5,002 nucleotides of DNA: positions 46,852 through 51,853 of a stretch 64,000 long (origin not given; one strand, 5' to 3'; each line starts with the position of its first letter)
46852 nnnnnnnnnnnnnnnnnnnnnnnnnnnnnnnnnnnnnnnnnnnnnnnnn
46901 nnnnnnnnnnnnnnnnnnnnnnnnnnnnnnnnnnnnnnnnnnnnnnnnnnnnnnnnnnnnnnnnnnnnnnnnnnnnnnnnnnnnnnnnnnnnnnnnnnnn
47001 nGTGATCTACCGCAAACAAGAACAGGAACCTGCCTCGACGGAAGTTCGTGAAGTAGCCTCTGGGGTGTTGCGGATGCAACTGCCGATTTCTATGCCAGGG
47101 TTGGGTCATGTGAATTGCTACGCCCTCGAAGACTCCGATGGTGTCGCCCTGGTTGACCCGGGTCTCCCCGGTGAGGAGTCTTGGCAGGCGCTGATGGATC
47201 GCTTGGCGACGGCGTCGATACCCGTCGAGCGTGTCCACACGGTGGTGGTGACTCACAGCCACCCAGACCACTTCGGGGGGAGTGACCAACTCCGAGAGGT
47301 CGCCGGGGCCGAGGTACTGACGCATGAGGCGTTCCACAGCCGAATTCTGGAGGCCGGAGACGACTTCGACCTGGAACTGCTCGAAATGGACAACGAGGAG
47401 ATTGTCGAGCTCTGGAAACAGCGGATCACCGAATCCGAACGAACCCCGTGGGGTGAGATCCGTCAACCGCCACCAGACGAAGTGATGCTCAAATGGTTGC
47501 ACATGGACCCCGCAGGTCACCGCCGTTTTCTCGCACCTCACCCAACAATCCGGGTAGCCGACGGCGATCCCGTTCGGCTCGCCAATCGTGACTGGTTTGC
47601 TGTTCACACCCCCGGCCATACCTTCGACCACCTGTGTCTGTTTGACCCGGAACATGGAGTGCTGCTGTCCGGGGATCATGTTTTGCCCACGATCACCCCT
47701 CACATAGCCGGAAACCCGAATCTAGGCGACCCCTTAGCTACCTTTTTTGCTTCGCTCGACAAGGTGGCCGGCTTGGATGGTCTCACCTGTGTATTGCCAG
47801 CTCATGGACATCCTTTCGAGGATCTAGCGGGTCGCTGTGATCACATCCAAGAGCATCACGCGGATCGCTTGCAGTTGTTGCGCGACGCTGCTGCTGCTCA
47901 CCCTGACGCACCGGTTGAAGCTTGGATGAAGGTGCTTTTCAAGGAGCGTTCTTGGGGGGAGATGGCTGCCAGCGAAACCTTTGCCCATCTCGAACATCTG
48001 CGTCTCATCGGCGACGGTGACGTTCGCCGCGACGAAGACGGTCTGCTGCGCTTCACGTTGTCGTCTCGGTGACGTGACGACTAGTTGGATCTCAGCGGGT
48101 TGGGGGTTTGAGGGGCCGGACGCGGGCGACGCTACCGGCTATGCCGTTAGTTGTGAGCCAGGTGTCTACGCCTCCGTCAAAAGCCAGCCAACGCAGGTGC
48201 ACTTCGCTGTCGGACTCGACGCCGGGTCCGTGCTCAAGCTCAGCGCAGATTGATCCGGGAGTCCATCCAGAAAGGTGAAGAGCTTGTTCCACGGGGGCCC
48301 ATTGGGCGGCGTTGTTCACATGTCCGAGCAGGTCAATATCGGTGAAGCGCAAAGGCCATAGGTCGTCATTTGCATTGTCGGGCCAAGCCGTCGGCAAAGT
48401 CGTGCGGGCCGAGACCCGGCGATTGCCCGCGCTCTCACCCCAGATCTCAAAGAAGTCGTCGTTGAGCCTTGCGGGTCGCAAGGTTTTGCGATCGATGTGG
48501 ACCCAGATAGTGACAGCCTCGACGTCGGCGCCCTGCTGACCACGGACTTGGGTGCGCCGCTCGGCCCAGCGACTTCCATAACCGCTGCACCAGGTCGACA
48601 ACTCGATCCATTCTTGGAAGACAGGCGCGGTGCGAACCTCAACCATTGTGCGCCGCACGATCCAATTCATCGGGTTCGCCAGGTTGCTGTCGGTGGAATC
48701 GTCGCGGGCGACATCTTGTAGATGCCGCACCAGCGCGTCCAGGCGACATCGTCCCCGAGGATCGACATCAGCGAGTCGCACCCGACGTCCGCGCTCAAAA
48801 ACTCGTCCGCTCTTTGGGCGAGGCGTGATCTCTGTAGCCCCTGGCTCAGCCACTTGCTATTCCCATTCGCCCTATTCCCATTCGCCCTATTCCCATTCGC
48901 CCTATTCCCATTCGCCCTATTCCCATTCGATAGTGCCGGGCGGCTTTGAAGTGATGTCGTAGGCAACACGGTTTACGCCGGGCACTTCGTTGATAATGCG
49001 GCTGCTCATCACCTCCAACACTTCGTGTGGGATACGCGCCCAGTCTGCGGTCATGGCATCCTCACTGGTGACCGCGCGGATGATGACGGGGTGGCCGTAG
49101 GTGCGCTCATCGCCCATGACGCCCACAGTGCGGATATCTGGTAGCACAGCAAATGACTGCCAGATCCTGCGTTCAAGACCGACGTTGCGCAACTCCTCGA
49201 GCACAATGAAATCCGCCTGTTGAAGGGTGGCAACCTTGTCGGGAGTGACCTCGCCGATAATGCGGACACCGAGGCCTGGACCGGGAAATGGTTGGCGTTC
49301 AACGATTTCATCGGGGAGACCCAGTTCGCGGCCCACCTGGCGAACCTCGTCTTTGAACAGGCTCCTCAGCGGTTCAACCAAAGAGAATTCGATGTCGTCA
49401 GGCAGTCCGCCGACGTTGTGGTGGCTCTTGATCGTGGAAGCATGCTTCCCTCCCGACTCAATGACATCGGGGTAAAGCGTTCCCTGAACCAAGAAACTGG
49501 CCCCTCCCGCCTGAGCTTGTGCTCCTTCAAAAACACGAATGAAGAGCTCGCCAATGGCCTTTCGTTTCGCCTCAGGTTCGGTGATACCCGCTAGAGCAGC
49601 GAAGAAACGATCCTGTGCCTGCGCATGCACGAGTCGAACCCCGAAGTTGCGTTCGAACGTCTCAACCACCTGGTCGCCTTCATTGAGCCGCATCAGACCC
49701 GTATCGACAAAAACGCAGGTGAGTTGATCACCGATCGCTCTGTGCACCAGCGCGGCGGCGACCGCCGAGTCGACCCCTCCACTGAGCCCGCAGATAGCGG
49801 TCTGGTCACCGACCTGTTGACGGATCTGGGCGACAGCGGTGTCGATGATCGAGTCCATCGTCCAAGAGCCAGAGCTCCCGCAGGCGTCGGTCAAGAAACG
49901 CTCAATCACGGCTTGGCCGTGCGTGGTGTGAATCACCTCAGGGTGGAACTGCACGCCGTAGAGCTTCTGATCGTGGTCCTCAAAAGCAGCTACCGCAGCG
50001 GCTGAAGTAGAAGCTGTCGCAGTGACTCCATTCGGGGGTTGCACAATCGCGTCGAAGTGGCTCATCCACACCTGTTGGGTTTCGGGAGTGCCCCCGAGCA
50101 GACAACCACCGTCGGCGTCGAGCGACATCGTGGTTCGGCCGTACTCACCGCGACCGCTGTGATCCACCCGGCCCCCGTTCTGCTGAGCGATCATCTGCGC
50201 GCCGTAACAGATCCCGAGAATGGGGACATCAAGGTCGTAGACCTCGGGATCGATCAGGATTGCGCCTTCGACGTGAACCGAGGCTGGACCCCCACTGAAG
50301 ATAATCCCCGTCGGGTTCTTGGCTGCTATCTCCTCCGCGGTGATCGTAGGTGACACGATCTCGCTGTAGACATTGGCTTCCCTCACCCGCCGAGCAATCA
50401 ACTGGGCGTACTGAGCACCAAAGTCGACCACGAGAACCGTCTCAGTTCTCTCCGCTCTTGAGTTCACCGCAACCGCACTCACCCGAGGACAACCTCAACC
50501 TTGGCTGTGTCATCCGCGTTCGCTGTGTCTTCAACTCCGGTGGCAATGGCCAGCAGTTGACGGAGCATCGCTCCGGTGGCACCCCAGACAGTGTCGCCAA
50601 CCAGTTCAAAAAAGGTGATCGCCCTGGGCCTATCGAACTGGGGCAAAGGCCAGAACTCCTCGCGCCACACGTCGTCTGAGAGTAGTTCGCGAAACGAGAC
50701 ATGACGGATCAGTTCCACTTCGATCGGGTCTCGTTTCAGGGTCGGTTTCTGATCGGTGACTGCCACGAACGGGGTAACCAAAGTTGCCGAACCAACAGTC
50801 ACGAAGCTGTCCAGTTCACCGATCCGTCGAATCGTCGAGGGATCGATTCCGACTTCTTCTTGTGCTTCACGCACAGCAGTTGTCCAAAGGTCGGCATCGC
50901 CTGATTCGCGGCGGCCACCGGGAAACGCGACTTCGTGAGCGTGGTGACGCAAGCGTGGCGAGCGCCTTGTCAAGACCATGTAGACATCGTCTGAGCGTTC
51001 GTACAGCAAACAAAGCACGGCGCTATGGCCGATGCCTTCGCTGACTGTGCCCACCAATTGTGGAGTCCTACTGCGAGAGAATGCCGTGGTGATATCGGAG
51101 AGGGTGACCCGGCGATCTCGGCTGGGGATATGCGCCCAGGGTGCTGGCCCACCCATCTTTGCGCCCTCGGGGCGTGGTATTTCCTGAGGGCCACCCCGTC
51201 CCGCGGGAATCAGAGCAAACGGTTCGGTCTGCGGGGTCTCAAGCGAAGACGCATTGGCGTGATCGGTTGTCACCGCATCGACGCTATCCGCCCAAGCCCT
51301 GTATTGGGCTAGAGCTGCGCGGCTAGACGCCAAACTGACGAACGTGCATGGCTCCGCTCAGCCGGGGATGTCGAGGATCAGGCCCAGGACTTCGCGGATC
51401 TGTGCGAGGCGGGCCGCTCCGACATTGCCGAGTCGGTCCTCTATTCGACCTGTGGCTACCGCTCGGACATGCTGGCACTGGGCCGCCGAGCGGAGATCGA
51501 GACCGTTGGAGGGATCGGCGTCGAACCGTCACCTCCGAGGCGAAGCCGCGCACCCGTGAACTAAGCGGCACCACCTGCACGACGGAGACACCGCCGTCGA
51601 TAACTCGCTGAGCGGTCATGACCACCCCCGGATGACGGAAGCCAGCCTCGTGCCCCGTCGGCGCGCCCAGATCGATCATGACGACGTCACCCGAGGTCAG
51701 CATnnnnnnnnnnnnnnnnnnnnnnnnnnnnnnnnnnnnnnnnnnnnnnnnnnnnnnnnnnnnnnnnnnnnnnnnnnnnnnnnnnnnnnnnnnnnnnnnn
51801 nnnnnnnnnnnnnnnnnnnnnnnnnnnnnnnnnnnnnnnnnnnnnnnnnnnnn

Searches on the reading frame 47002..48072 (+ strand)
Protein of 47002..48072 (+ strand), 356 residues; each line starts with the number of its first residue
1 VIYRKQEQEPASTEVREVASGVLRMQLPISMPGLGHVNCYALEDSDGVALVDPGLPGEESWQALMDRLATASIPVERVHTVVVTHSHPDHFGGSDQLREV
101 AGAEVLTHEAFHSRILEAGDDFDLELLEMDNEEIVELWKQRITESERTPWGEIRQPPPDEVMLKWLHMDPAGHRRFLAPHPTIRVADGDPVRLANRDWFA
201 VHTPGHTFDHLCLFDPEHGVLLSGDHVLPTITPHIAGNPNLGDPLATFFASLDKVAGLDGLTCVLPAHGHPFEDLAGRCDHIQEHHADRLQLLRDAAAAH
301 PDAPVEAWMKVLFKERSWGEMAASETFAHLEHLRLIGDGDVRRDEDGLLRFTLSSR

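Call 8: search_protein_families(library=pfam, proteins=[window:47002-48072:+], max_evalue=0.01)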
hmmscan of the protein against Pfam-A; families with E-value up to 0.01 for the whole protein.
window:47002-48072:+ (356 aa): 4 families
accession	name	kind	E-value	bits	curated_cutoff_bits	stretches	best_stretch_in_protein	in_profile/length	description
PF00753.33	Lactamase_B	-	4.7e-25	89.1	22.7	1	33-268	2-196/196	Metallo-beta-lactamase superfamily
PF19583.5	ODP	-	2.1e-07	31.4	27.2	1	37-112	3-76/194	ODP family beta lactamase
PF12706.13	Lactamase_B_2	-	6.6e-06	26.3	27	1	50-117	4-72/200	Beta-lactamase superfamily domain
PF13483.12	Lactamase_B_3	-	0.0016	18.9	24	1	37-124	7-70/160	Beta-lactamase superfamily domain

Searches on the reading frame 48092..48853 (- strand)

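Call 8: search_protein_families(library=pfam, proteins=[window:48092-48853:-], max_evalue=0.01)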
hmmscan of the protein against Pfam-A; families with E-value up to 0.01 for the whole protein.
window:48092-48853:- (253 aa): 3 families
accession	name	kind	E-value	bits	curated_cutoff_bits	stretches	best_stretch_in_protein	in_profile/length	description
PF01643.23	Acyl-ACP_TE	-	3e-21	75.9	23.7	1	17-137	2-130/131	Acyl-ACP thioesterase N-terminal domain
PF13279.12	4HBT_2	-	0.0011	19.8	25.5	0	25-134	1-118/122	Thioesterase-like superfamily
PF20791.3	Acyl-ACP_TE_C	-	0.0011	19.6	21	1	163-193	9-39/101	Acyl-ACP thioesterase C-terminal domain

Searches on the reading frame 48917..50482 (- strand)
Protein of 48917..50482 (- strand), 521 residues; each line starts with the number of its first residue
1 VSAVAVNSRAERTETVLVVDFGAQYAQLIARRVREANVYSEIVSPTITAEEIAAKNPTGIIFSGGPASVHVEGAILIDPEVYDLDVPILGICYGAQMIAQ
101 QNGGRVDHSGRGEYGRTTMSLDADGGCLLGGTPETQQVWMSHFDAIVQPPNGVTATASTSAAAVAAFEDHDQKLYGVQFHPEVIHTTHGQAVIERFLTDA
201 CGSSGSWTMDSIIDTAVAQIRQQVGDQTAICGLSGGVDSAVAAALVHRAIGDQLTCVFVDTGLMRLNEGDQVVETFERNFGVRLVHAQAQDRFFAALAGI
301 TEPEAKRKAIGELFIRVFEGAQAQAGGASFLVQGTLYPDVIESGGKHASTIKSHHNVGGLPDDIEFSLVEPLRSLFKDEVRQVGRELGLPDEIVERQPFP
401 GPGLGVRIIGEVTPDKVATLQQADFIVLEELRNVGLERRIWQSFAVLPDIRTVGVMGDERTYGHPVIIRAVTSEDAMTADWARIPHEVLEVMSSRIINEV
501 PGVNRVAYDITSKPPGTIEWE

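Call 8: search_protein_families(library=pfam, proteins=[window:48917-50482:-], max_evalue=0.01)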
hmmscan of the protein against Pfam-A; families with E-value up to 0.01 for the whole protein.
window:48917-50482:- (521 aa): 6 families
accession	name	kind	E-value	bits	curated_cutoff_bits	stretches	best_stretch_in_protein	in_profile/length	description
PF00117.34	GATase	-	2.7e-46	158.1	22.8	1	17-199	1-189/190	Glutamine amidotransferase class-I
PF00958.27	GMP_synt_C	-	4.9e-44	148.7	27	1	429-520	1-92/92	GMP synthase C terminal domain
PF02540.23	NAD_synthase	-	4.9e-10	39.4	21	1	219-254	11-46/242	NAD synthase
PF07722.19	Peptidase_C26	-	2.3e-08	34.5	20.5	1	80-182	100-219/219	Peptidase C26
PF03054.22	tRNA_Me_trans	-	0.0002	21.5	20.6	1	229-261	3-34/202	tRNA methyl transferase HUP domain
PF06508.19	QueC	-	0.0073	16.3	22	0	229-264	2-36/210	Queuosine biosynthesis protein QueC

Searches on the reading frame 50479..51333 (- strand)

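Call 8: search_protein_families(library=pfam, proteins=[window:50479-51333:-], max_evalue=0.01)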
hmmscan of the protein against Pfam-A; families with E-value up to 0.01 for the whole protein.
window:50479-51333:- (284 aa): 1 family
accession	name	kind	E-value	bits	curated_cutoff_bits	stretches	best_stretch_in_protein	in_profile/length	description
PF00293.34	NUDIX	-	9.2e-15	55.3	21.1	1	103-219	3-120/134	NUDIX domain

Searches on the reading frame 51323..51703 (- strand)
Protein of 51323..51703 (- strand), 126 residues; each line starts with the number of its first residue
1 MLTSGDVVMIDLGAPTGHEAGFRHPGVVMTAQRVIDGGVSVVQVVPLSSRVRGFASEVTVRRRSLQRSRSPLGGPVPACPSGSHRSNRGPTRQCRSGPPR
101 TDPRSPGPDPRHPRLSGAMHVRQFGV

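Call 8: search_protein_families(library=pfam, proteins=[window:51323-51703:-], max_evalue=0.01)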
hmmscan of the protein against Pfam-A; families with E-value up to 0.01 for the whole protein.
window:51323-51703:- (126 aa): 1 family
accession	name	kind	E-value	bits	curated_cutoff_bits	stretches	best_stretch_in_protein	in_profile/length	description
PF02452.23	PemK_toxin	-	7e-06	26.7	23.1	1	4-61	2-60/109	PemK-like, MazF-like toxin of type II toxin-antitoxin system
